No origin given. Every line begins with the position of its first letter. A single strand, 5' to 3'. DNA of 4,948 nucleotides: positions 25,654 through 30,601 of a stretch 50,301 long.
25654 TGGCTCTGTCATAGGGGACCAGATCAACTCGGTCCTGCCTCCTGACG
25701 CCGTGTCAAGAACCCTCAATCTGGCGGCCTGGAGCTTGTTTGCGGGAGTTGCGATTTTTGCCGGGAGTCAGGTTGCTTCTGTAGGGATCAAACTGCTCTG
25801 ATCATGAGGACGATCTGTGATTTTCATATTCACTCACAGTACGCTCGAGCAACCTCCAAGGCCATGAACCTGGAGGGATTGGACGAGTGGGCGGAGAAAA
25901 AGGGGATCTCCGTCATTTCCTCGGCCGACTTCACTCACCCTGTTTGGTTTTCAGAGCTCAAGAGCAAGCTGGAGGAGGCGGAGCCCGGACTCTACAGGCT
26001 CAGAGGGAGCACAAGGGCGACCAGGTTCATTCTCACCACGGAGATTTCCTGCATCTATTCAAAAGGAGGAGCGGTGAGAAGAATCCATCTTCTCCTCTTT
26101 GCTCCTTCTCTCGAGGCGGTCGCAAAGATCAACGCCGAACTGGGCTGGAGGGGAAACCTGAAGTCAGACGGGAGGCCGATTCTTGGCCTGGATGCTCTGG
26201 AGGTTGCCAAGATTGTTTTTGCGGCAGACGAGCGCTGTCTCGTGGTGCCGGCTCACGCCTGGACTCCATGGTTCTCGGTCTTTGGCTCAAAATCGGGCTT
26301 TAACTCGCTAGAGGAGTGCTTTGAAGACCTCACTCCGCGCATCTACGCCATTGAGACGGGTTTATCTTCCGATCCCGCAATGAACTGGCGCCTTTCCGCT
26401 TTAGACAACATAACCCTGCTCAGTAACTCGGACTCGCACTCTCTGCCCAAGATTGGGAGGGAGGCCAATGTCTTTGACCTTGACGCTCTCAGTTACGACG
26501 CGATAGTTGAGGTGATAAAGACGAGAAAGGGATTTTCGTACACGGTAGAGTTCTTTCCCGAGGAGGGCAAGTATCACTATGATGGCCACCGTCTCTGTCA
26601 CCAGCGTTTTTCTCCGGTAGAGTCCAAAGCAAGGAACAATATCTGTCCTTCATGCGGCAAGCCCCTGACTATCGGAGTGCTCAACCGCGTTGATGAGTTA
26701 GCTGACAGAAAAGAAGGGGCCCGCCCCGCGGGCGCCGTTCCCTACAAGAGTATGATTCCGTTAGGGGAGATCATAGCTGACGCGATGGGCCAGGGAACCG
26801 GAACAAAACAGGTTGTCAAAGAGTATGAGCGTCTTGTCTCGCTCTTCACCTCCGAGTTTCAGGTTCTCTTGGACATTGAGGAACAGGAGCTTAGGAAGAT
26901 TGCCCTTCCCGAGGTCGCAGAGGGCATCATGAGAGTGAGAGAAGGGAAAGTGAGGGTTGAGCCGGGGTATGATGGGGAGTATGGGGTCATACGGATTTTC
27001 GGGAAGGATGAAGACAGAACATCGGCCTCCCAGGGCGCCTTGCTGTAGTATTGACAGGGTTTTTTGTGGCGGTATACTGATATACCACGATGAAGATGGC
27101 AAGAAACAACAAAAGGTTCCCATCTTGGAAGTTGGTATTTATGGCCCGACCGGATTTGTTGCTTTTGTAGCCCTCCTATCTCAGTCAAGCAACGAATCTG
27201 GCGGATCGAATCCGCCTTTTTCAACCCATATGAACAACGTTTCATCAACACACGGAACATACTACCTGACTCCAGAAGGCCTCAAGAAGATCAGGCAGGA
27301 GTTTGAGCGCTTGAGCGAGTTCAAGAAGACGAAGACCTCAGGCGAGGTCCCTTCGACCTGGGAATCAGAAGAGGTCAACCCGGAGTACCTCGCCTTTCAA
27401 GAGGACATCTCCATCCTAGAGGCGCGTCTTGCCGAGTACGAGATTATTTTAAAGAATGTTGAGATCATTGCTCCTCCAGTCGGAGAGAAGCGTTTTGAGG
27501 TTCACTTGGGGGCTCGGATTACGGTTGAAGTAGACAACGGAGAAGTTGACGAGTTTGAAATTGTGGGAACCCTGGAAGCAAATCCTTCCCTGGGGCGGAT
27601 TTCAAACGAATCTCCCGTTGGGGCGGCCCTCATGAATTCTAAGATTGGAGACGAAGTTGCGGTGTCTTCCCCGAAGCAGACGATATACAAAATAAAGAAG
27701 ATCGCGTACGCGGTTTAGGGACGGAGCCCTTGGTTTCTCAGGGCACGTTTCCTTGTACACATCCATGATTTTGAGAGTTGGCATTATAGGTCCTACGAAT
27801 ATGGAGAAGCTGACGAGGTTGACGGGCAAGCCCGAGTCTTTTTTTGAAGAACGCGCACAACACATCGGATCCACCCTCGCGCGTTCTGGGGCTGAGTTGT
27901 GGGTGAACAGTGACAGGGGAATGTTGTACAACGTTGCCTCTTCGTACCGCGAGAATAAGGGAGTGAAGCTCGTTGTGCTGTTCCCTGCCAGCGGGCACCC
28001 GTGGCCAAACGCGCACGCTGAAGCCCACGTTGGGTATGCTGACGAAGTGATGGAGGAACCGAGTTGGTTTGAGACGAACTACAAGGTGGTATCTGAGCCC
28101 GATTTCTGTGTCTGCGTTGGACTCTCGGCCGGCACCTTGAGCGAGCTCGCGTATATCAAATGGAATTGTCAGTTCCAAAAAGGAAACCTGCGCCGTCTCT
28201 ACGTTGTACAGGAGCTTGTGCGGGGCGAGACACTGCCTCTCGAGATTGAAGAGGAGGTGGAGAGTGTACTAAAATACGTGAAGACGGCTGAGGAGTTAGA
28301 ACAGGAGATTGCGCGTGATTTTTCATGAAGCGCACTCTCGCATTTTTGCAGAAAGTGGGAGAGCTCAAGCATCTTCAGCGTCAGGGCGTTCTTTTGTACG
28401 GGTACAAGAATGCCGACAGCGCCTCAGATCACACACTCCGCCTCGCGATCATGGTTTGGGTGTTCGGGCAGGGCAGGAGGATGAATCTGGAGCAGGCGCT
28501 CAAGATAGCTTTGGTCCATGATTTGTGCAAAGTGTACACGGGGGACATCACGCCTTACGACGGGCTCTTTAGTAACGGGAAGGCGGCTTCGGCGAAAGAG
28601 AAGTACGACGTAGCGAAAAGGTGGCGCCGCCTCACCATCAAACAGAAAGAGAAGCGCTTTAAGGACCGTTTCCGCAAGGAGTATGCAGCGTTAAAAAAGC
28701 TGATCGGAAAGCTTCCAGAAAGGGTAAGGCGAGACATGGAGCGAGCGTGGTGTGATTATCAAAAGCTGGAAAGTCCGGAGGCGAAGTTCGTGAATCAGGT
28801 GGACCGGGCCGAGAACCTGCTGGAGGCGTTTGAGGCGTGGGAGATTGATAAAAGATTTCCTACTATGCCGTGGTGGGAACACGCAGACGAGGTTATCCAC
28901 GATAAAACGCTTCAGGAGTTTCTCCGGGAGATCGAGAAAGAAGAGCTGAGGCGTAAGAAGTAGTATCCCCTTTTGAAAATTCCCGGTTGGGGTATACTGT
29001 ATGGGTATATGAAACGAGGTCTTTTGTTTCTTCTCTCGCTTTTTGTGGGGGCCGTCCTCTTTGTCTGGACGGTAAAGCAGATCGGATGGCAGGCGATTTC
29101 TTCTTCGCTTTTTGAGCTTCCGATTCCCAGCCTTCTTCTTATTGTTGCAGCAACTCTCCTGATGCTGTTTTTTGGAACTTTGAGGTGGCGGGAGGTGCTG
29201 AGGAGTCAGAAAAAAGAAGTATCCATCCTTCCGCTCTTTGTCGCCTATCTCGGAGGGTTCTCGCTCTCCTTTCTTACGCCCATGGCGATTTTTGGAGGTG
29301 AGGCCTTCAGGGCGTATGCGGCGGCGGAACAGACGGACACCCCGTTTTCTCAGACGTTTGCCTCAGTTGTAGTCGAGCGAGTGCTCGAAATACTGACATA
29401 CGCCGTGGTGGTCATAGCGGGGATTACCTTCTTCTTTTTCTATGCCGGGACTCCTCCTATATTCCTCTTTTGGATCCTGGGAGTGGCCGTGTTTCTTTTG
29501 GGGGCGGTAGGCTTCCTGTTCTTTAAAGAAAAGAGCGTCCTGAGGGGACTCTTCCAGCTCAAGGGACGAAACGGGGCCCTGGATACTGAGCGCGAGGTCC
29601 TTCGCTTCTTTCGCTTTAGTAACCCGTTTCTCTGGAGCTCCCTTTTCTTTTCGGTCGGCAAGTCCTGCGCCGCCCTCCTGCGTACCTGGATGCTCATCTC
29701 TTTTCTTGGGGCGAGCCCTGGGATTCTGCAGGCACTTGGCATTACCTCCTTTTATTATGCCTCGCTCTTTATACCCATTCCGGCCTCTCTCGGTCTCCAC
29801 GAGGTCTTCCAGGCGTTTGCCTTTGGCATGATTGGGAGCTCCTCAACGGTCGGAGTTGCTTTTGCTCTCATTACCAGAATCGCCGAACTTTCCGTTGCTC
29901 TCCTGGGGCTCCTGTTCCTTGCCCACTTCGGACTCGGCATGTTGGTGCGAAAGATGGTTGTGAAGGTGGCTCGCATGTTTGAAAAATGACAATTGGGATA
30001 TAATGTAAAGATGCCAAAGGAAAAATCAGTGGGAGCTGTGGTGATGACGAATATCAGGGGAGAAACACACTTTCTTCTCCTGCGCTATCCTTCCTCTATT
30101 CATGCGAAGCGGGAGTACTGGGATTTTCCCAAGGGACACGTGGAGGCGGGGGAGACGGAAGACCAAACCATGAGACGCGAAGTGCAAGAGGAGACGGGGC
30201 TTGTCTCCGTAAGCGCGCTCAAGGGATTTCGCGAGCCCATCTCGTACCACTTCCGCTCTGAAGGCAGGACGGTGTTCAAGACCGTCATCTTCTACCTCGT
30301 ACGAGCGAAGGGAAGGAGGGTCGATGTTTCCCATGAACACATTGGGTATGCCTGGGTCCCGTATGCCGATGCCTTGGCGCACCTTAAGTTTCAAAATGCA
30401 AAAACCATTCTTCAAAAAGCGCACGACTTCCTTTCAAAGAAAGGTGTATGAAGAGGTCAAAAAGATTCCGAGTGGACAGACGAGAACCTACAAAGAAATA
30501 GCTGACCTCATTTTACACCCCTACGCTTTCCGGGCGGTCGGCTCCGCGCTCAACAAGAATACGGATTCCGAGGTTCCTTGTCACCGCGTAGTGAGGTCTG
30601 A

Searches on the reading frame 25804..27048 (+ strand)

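Call 33: search_protein_families(library=pfam, proteins=[window:25804-27048:+], max_evalue=0.001)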
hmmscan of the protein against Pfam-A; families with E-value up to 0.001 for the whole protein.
window:25804-27048:+ (414 aa): 1 family
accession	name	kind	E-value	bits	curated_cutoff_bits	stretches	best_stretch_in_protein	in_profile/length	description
PF13263.12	PHP_C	-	0.00033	20.6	21.3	0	203-241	16-54/56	PHP-associated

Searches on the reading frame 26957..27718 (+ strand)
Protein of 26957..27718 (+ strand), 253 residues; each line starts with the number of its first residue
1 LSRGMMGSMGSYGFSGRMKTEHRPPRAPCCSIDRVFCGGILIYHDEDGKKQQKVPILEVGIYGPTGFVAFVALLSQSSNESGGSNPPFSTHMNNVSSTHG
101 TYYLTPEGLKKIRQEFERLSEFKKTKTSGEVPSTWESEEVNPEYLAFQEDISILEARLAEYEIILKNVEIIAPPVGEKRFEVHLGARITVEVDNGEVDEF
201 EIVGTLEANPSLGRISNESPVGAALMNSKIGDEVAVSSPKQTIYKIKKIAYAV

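Call 33: search_protein_families(library=pfam, proteins=[window:26957-27718:+], max_evalue=0.001)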
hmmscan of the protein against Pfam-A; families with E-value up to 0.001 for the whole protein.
window:26957-27718:+ (253 aa): 2 families
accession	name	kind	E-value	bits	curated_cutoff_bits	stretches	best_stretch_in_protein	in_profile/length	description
PF01272.25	GreA_GreB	-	1.8e-19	69.9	26.9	1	181-251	5-77/77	Transcription elongation factor, GreA/GreB, C-term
PF03449.20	GreA_GreB_N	-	4.7e-05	23.9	24.5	1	103-170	2-71/71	Transcription elongation factor, N-terminal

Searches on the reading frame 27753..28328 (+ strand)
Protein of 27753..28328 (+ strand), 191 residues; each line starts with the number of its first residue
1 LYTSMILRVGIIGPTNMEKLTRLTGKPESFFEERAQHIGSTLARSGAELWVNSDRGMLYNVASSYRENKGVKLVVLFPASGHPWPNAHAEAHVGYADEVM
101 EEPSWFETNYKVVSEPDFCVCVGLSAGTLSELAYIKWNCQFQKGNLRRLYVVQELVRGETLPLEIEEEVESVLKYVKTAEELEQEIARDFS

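Call 33: search_protein_families(library=pfam, proteins=[window:27753-28328:+], max_evalue=0.001)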
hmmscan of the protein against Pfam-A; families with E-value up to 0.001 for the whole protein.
window:27753-28328:+ (191 aa): 1 family
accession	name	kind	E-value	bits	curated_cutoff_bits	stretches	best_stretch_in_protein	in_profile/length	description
PF18306.6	LDcluster4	-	1.2e-05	25.4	26.3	1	8-134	3-112/151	SLOG cluster4 family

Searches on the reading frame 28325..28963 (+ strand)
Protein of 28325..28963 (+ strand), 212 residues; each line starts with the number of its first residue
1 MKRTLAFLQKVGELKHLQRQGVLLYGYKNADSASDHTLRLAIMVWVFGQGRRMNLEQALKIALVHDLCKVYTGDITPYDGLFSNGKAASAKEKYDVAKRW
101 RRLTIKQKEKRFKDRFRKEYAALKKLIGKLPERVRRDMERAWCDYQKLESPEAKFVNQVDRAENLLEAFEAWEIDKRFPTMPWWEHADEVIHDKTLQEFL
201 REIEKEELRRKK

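Call 33: search_protein_families(library=pfam, proteins=[window:28325-28963:+], max_evalue=0.001)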
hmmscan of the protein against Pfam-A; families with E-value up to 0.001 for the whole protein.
window:28325-28963:+ (212 aa): 3 families
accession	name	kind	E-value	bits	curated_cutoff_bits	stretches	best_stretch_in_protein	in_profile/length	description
PF13023.12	HD_3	-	9.1e-26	91.2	22.5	1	11-171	1-134/165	HD domain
PF12917.13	YfbR-like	-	2.8e-08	34.1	25.9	0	7-76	2-75/182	5'-deoxynucleotidase YfbR-like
PF01966.28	HD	-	6e-05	23.7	22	1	35-164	3-115/116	HD domain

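Call 71: search_protein_families(library=ncbifam, proteins=[window:28325-28963:+], max_evalue=1e-10)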
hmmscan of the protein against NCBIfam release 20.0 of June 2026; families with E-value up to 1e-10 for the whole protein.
window:28325-28963:+ (212 aa): 0 families

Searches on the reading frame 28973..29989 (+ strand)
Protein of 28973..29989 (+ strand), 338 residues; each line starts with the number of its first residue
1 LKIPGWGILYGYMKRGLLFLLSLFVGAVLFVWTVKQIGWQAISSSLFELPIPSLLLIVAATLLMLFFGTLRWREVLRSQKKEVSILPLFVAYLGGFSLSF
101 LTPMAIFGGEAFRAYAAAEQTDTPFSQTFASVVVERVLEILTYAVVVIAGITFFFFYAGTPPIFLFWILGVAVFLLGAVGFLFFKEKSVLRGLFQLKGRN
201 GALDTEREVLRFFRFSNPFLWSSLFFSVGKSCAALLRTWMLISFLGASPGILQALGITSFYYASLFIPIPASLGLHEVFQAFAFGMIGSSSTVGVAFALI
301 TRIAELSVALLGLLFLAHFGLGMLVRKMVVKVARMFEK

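Call 33: search_protein_families(library=pfam, proteins=[window:28973-29989:+], max_evalue=0.001)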
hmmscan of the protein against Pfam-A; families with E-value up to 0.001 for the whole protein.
window:28973-29989:+ (338 aa): 1 family
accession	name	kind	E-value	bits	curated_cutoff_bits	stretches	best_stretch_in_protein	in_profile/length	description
PF03706.18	LPG_synthase_TM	-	5.7e-40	138.1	33.4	1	20-312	2-302/302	Lysylphosphatidylglycerol synthase TM region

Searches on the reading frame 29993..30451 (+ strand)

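Call 33: search_protein_families(library=pfam, proteins=[window:29993-30451:+], max_evalue=0.001)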
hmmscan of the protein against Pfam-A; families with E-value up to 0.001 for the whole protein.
window:29993-30451:+ (152 aa): 1 family
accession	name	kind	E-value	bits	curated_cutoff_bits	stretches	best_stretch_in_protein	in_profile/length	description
PF00293.34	NUDIX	-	5.1e-20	72.3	21.1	1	11-138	4-129/134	NUDIX domain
